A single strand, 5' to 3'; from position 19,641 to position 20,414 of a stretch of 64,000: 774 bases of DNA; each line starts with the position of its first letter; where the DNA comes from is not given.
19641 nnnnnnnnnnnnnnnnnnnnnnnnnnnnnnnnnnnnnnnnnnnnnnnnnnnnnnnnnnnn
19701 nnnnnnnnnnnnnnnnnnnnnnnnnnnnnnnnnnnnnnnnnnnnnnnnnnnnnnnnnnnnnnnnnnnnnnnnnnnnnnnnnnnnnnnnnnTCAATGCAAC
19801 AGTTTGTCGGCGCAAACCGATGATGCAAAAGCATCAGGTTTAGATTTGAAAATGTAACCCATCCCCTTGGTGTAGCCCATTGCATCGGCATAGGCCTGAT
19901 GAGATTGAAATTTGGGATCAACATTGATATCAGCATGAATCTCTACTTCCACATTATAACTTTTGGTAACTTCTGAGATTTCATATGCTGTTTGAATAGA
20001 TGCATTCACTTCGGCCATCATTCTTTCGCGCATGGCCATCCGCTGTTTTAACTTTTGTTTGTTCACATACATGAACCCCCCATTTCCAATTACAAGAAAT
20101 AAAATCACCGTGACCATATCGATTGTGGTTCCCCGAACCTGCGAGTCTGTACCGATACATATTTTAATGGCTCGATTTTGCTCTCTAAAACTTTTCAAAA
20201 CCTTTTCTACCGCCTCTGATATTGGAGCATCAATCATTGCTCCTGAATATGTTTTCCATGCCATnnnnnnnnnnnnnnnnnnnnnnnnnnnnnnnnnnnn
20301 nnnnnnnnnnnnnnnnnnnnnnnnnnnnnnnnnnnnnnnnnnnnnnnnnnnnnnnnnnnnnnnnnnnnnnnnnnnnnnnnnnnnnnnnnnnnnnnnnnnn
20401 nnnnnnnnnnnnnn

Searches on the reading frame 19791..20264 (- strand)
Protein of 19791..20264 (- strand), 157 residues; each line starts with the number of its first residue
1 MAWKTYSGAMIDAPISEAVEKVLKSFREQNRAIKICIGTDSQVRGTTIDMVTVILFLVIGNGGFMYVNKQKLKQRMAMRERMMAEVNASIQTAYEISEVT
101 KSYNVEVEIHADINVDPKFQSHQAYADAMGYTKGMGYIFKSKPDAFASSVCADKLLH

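Call 23: search_protein_families(library=pfam, max_evalue=0.00001, proteins=[window:19791-20264:-])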
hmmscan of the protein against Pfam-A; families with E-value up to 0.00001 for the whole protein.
window:19791-20264:- (157 aa): 1 family
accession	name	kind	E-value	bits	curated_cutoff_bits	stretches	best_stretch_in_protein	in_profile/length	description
PF04308.18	RNaseH_like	-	2.9e-30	105.5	25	1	19-155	3-143/145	Ribonuclease H-like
